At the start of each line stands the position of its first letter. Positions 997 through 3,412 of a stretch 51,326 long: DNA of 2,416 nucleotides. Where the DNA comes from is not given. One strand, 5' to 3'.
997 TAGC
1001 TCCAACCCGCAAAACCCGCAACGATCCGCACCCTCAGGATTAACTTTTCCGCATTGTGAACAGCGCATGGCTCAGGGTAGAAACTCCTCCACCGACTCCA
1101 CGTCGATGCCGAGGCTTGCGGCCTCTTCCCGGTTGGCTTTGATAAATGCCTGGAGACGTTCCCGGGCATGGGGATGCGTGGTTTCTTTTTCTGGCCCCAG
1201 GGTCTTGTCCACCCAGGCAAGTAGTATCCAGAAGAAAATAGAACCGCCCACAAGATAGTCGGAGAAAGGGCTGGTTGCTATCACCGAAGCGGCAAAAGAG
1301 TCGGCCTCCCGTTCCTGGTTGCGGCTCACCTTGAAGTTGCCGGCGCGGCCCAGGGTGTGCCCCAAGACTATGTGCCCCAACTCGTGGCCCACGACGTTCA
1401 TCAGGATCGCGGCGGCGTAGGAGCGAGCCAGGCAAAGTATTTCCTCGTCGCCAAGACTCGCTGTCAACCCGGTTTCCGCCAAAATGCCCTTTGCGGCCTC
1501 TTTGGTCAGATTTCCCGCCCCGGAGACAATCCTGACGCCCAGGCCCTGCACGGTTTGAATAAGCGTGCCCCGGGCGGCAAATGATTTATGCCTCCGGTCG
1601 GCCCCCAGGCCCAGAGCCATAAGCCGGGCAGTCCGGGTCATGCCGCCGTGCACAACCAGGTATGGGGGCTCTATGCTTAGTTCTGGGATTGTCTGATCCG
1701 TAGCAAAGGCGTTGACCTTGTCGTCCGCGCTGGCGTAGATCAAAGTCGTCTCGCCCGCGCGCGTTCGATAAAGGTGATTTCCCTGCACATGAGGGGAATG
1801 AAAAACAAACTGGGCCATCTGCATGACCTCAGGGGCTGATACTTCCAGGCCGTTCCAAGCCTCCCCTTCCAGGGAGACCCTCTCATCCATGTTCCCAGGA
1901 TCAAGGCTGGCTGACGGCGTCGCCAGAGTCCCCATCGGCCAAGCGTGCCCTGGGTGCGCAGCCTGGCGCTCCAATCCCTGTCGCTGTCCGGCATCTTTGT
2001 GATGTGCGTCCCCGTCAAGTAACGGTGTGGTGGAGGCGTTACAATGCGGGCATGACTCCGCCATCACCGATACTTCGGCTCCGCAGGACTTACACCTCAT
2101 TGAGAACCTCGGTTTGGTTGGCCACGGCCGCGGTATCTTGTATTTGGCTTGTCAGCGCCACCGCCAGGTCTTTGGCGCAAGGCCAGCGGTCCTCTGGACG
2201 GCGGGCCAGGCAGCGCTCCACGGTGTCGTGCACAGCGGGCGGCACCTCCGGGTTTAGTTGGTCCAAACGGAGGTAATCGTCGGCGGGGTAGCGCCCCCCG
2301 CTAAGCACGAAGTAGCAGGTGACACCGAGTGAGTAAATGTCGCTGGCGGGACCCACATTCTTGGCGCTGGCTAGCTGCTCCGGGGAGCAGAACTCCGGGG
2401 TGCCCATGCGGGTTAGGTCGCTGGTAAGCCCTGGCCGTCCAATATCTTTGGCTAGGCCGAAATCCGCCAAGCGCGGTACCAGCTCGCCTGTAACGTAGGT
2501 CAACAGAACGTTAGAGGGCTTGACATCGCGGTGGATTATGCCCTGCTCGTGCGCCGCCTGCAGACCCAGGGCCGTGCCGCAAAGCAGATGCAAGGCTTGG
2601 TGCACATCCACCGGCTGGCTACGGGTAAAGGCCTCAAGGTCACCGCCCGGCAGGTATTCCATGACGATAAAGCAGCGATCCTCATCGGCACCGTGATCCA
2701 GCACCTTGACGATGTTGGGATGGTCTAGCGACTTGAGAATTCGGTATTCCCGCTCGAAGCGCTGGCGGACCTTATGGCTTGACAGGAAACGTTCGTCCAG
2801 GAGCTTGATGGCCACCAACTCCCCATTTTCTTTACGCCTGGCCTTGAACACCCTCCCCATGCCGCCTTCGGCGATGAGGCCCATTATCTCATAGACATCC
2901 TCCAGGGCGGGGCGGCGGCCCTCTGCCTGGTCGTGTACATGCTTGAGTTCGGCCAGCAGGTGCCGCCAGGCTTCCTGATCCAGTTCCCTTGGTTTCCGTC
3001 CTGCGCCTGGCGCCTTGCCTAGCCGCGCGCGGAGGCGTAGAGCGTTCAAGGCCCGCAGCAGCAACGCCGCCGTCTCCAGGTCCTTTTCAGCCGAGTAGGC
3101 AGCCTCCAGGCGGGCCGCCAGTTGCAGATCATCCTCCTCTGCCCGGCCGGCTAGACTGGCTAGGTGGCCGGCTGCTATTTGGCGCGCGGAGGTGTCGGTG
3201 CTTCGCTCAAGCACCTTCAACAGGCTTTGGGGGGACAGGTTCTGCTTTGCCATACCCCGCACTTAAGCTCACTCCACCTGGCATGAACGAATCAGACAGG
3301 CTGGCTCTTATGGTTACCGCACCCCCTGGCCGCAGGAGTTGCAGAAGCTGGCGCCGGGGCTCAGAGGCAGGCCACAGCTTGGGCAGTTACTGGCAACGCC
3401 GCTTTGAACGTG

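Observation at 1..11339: Island of Ser/Thr kinases, a double-FHA protein and two metallopeptidases unified by fused zinc-ribbon modules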

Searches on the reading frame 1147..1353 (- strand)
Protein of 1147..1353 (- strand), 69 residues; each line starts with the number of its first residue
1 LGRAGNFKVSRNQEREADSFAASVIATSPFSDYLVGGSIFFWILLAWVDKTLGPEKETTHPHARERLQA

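Call 45: find_related_loci(query=A2, collection=metagenome_contigs, flank=10000)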
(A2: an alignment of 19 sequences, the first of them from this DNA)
Query A2 (69 aa) in metagenome_contigs; peptide patterns used: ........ (x = any residue, [..] = any of these).
295 stretches matched a pattern; 54 encode a relative of the query (tblastn E <= 1e-3); 54 distinct loci.
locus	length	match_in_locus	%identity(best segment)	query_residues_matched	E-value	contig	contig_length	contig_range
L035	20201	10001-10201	61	1-67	2e-28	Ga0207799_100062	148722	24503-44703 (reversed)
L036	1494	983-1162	67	8-67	4e-24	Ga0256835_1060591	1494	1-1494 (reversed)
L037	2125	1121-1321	57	1-67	2e-22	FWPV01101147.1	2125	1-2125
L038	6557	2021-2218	59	1-66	1e-21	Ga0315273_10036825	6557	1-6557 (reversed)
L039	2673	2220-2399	65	8-67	1e-21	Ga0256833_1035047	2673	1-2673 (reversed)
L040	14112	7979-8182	60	1-68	3e-21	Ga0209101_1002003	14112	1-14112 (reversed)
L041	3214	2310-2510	57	1-67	4e-21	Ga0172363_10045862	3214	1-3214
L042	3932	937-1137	57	1-67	4e-21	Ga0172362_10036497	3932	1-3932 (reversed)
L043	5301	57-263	55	1-67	5e-21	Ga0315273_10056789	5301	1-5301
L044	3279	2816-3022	55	1-67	1e-20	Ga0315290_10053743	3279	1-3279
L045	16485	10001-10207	54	1-67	1e-20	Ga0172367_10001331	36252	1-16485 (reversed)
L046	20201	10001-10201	52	1-67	3e-20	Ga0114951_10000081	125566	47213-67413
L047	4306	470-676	54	1-67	5e-20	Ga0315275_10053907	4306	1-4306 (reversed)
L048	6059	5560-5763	62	1-67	8e-19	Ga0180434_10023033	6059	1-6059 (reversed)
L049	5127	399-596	52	1-69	4e-18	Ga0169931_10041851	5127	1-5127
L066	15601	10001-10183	58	6-67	3e-14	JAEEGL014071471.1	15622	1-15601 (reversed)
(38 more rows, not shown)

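Call 62: search_protein_families(library=pfam, proteins=[L066:162-2192:+, L066:2218-3546:+, L066:3569-4369:+, L066:4393-5343:+, L066:5374-6477:+, L066:6479-7393:+, L066:7390-9258:+, L066:9251-10255:+, L066:10503-11246:+, L066:11250-14063:+], max_evalue=0.01)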
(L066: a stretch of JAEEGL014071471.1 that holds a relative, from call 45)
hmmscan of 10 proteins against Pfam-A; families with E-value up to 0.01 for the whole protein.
L066:162-2192:+ (676 aa): 8 families
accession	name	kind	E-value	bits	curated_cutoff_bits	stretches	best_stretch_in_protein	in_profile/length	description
PF13240.11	Zn_Ribbon_1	-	3.6e-10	39.7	25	2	87-106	2-21/23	zinc-ribbon domain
PF01145.31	Band_7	-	2.3e-09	38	23.6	1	174-345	2-140/176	SPFH domain / Band 7 family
PF12773.13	DZR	-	2.8e-07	31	27.3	1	87-133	1-45/45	Double zinc ribbon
PF17032.10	Zn_ribbon_15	-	3.6e-06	28.1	28.9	1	36-105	51-73/73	zinc-ribbon family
PF13248.11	Zn_ribbon_3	-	3.6e-06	26.7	27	2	87-105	5-23/26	zinc-ribbon domain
PF20940.2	SSV1_D-63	-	0.0016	18.8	27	1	447-477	11-41/60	Sulfolobus spindle-shape virus 1, protein D-63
PF18912.6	DZR_2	-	0.0049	17.1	27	1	82-132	5-55/56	Double zinc ribbon domain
PF24460.1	DUF7575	-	0.0066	16.2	28.5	0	114-136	5-27/28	Domain of unknown function (DUF7575)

L066:2218-3546:+ (442 aa): 4 families
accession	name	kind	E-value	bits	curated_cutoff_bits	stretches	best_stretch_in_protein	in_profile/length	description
PF00498.31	FHA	-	3e-06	28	20.7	1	251-347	1-67/67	FHA domain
PF13248.11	Zn_ribbon_3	-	3.9e-05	23.4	27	1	6-27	5-26/26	zinc-ribbon domain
PF13240.11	Zn_Ribbon_1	-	0.00027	21.1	25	1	6-27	2-23/23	zinc-ribbon domain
PF12773.13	DZR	-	0.0004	20.9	27.3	1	6-28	1-23/45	Double zinc ribbon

L066:3569-4369:+ (266 aa): 0 families

L066:4393-5343:+ (316 aa): 0 families

L066:5374-6477:+ (367 aa): 1 family
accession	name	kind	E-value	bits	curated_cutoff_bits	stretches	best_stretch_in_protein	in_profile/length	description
PF13036.11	LpoB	-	0.006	16.9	22.3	0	101-160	81-143/147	Peptidoglycan-synthase activator LpoB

L066:6479-7393:+ (304 aa): 1 family
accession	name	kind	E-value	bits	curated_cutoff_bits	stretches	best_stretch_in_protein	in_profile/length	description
PF17979.7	zf-CRD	-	0.0011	19.7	26.3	1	6-59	20-68/158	Cysteine rich domain with multizinc binding regions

L066:7390-9258:+ (622 aa): 2 families
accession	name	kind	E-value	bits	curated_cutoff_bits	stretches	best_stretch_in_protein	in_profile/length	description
PF02868.21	Peptidase_M4_C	-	2.6e-11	44.1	24.4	1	243-421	3-164/165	Thermolysin metallopeptidase, alpha-helical domain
PF07504.19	FTP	-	0.0046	17.2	21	1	498-527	14-44/51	Fungalysin/Thermolysin Propeptide Motif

L066:9251-10255:+ (334 aa): 1 family
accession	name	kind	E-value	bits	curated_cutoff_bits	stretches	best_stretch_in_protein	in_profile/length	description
PF01435.24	Peptidase_M48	-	6.4e-07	29.8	20.3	1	251-314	132-182/186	Peptidase family M48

L066:10503-11246:+ (247 aa): 1 family
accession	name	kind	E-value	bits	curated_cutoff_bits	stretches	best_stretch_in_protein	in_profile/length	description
PF03357.26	Snf7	-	7.1e-06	26.2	27.3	1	76-194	4-124/171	Snf7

L066:11250-14063:+ (937 aa): 10 families
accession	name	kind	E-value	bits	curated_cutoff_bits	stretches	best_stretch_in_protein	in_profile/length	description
PF08238.18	Sel1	-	9.3e-140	450.6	30.7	13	522-557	1-36/36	Sel1 repeat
PF00069.31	Pkinase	-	7.1e-38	130.9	31.7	1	27-255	1-200/263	Protein kinase domain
PF07714.23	PK_Tyr_Ser-Thr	-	2.4e-25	89.8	23.1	1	28-296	2-248/258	Protein tyrosine and serine/threonine kinase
PF17667.7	Pkinase_fungal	-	9e-06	25.1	24.1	1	162-225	305-366/387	Fungal protein kinase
PF08289.16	Flu_M1_C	-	1.4e-05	25.7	22.3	0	714-742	61-89/97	Influenza Matrix protein (M1) C-terminal domain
PF03109.22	ABC1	-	3.8e-05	23.4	22.9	1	114-201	140-220/244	ABC1 atypical kinase-like domain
PF20023.5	WSLR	-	0.00011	22.9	27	0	22-33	1-12/39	Wolframin Sel1-like repeat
PF01636.29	APH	-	0.00014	22.1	23.2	1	142-195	146-197/239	Phosphotransferase enzyme family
PF23310.1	TPR_27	-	0.00041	20.4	27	0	871-903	43-75/110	Plant tetratrico peptide repeats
PF06293.20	Kdo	-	0.0081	16.1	21.3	0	145-195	119-169/207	Lipopolysaccharide kinase (Kdo/WaaP) family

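Call 71: search_protein_families(library=pfam, proteins=[L040:3451-5289:+, L040:5293-6102:+, L040:6077-7237:+, L040:8181-9272:+, L040:9013-9951:+, L040:9955-11100:+, L040:11104-11499:+], max_evalue=0.01)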
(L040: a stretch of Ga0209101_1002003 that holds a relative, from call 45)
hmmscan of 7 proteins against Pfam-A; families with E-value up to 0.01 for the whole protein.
L040:3451-5289:+ (613 aa): 2 families
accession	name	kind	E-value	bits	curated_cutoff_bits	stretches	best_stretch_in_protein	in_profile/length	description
PF00498.31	FHA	-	2.4e-09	37.9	20.7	1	403-486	2-61/67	FHA domain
PF13240.11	Zn_Ribbon_1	-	6.3e-05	23.1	25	1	64-85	1-22/23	zinc-ribbon domain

L040:5293-6102:+ (270 aa): 0 families

L040:6077-7237:+ (387 aa): 0 families

L040:8181-9272:+ (364 aa): 1 family
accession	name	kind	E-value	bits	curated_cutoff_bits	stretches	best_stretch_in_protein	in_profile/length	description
PF17979.7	zf-CRD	-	0.0036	18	26.3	1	57-104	20-63/158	Cysteine rich domain with multizinc binding regions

L040:9013-9951:+ (313 aa): 1 family
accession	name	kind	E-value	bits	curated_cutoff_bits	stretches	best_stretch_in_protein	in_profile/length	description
PF03357.26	Snf7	-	6.2e-05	23.2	27.3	1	132-219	7-94/171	Snf7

L040:9955-11100:+ (382 aa): 9 families
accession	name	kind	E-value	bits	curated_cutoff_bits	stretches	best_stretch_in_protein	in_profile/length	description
PF00004.35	AAA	-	4.1e-37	128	21.2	1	155-285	1-131/131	ATPase family associated with various cellular activities (AAA)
PF17862.7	AAA_lid_3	-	9e-09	35.2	27.2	1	307-342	1-36/45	AAA+ lid domain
PF05496.18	RuvB_N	-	1.2e-06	28.8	27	1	154-221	35-94/159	Holliday junction DNA helicase RuvB P-loop domain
PF13191.12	AAA_16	-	6.1e-05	24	32.6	1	151-184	24-59/167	AAA ATPase domain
PF07728.20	AAA_5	-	0.00012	22.5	22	1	154-222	1-77/139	AAA domain (dynein-related subfamily)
PF13401.12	AAA_22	-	0.00018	22.2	27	0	153-182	6-38/130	AAA domain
PF13173.12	AAA_14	-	0.0019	18.6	27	1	155-220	5-71/129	AAA domain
PF20720.3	nSTAND3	-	0.0021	18.2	27.2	1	155-222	20-76/155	Novel STAND NTPase 3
PF13521.12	AAA_28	-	0.006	17.3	27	0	155-180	2-27/164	AAA domain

L040:11104-11499:+ (132 aa): 0 families

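Call 94: find_related_loci(query=A2, collection=viral_contigs, flank=10000)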
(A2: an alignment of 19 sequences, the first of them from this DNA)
Query A2 (69 aa) in viral_contigs; peptide patterns used: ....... (x = any residue, [..] = any of these).
23 stretches matched a pattern; 1 encode a relative of the query (tblastn E <= 1e-3); 1 distinct loci.
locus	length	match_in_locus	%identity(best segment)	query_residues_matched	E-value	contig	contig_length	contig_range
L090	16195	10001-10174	34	9-67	2e-7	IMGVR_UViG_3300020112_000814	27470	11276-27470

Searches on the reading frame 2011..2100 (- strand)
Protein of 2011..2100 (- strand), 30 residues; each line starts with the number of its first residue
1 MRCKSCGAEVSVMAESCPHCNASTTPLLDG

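Call 73: search_protein_families(library=pfam, proteins=[window:2011-2100:-], max_evalue=1)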
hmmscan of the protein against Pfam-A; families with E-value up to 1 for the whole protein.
seq(30 aa): 37 families (the best 25 are shown)
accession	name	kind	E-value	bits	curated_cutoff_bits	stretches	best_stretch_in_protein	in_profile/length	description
PF13240.11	Zn_Ribbon_1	-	0.0002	21.5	25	1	3-22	2-21/23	zinc-ribbon domain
PF10571.15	UPF0547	-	0.00023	21.6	29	1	3-20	3-20/26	Uncharacterised protein family UPF0547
PF01155.25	HypA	-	0.00027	21.4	28.9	1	1-30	71-102/112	Hydrogenase/urease nickel incorporation, metallochaperone, hypA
PF18073.7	Zn_ribbon_LapB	-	0.00027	21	25.7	1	2-23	2-23/28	Rubredoxin metal binding domain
PF12773.13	DZR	-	0.00061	20.3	27.3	1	3-21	27-45/45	Double zinc ribbon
PF13248.11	Zn_ribbon_3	-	0.00081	19.2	27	1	2-20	4-22/26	zinc-ribbon domain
PF24460.1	DUF7575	-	0.0021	17.8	28.5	1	15-24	4-13/28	Domain of unknown function (DUF7575)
PF18912.6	DZR_2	-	0.0041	17.4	27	1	2-27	9-34/56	Double zinc ribbon domain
PF09723.15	Zn_ribbon_8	-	0.0042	17.5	34.4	1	2-24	7-36/41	Zinc ribbon domain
PF03367.19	Zn_ribbon_ZPR1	-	0.0078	16.1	23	1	9-25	30-46/56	ZPR1 zinc-finger domain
PF23458.2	DUF7130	-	0.0085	16.4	35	1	2-26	55-82/89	Domain of unknown function (DUF7130)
PF23091.2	TNFR_ELAPOR1_6th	-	0.012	15.9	33.2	1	2-27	13-39/41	ELAPOR1-like, TNF receptor-like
PF23548.1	Zn_ribbon_FGT1_2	-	0.013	15.5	27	1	1-22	3-28/35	FORGETTER1 second zinc ribbon domain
PF13920.12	zf-C3HC4_3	-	0.016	15.4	27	1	3-24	26-46/49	Zinc finger, C3HC4 type (RING finger)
PF00684.25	DnaJ_CXXCXGXG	-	0.031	15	32.7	1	2-23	43-64/65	DnaJ central domain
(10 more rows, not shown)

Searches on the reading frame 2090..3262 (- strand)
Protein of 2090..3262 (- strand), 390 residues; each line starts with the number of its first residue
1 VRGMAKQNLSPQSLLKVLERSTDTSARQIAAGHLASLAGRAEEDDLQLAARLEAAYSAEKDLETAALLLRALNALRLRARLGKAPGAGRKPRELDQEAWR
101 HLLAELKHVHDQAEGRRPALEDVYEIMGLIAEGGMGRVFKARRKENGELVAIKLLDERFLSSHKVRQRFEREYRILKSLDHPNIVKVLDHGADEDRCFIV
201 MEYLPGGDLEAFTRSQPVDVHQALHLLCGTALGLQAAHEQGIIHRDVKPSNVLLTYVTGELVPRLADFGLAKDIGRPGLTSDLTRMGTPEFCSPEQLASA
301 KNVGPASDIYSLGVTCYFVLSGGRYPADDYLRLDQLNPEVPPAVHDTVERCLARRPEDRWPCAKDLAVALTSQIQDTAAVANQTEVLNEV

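Call 6: search_protein_families(library=pfam, proteins=[window:2090-3262:-], max_evalue=0.01)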
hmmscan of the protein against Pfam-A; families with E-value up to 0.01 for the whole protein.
window:2090-3262:- (390 aa): 5 families
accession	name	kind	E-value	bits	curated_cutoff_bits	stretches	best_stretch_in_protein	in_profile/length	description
PF00069.31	Pkinase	-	2.3e-45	155.5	31.7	1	124-360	1-252/263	Protein kinase domain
PF07714.23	PK_Tyr_Ser-Thr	-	2.4e-33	116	23.1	1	129-331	6-209/258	Protein tyrosine and serine/threonine kinase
PF03109.22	ABC1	-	1.7e-06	27.8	22.9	1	168-275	119-218/244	ABC1 atypical kinase-like domain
PF01636.29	APH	-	0.00012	22.4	23.2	0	165-232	36-105/239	Phosphotransferase enzyme family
PF17667.7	Pkinase_fungal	-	0.00035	19.8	24.1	1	233-298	298-366/387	Fungal protein kinase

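Call 7: search_protein_families(library=padloc, proteins=[window:2090-3262:-], max_evalue=0.01)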
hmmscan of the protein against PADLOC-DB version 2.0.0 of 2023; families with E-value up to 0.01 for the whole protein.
window:2090-3262:- (390 aa): 35 families (the best 25 are shown)
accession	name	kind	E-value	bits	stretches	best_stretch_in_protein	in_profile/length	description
PDLC04138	mad6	-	1.7e-70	236.7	1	107-384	36-324/659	mads_6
PDLC04042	PD-T4-6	-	5e-66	221.3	1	120-378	7-277/292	-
PDLC04053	PD-T4-6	-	3.2e-62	208.8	1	123-381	10-279/311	-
PDLC04043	PD-T4-6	-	4.1e-57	192.2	1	121-384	14-291/452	-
PDLC04054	PD-T4-6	-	1.6e-54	183.7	1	123-384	11-284/347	-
PDLC04041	PD-T4-6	-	2.9e-53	179.7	1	123-381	29-300/443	-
PDLC04047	PD-T4-6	-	1.2e-52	177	1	123-379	11-278/327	-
PDLC04060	PD-T4-6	-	4.2e-52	175.7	1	120-372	6-268/486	-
PDLC04039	PD-T4-6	-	5.9e-52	175.2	1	121-377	13-279/458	-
PDLC04061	PD-T4-6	-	9.3e-52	175.2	1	118-384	12-294/510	-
PDLC04057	PD-T4-6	-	1.5e-49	167.2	1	122-388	8-286/443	-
PDLC01088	C3a189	-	4.9e-43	145.7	1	130-372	5-260/840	kinase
PDLC04048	PD-T4-6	-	7.4e-42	142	1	121-323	9-209/354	-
PDLC04050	PD-T4-6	-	8.3e-42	141.7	1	124-373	65-326/480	-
PDLC03920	MkoA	-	3.7e-41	139.4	1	122-383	8-287/1112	-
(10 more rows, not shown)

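Call 77: search_protein_families(library=ncbifam, proteins=[window:2090-3262:-], max_evalue=0.01)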
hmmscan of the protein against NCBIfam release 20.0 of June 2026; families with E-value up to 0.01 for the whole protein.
window:2090-3262:- (390 aa): 18 families
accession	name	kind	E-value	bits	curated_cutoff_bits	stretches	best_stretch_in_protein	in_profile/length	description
NF033483.0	PknB_PASTA_kin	equivalog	3.5e-58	198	450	1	120-381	5-276/563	Stk1 family PASTA domain-containing Ser/Thr kinase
NF047741.1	antiphage_MADS6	equivalog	2e-43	148.8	460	2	215-383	293-470/612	methylation-associated defense system protein kinase MAD6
NF052427.1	StpK7MSMEG_1200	equivalog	5.1e-36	124.3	900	1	124-378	9-273/601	serine/threonine protein kinase StpK7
TIGR03903.1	TOMM_kin_cyc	equivalog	4.5e-33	114.2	705.75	1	147-320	3-183/1267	TOMM system kinase/cyclase fusion protein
NF053615.1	SerThrKinAfsKStmc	equivalog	9.5e-27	94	1300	1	123-322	14-209/809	protein serine/threonine kinase AfsK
NF038150.1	lanthi_synth_IV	equivalog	6.4e-26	90.9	650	1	111-360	178-444/851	class IV lanthionine synthetase LanL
NF009651.0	PRK13184.1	equivalog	1.4e-21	76.2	839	1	123-377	3-294/932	serine/threonine-protein kinase PknD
NF033442.0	BREX_PglW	equivalog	1.4e-17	62.7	990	1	162-333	250-434/1391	BREX system serine/threonine kinase PglW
NF038151.1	lanthi_synth_III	equivalog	1.7e-13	49.9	575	1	121-320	218-423/833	class III lanthionine synthetase LanKC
NF043056.1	T4SS_LegK1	equivalog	1.5e-12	46.9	550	1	123-313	87-277/516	Dot/Icm T4SS effector kinase LegK1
NF011463.0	PRK14879.1-4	equivalog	3.2e-08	33.3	188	1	157-272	53-161/237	Kae1-associated kinase Bud32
NF058632.1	SerThrKinPrkT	equivalog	7.9e-08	31.7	280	1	122-275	21-169/322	serine/threonine protein kinase PrkT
NF040671.1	PLuB_AAA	exception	3e-07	28.2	999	1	177-386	60-259/1256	PLuB system helicase-like protein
TIGR03724.2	arch_bud32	equivalog_domain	2.1e-06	27.4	125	1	165-272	36-132/193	KEOPS complex kinase/ATPase Bud32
NF011464.0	PRK14879.1-7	equivalog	0.0001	22.1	246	1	166-272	50-150/221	Kae1-associated kinase Bud32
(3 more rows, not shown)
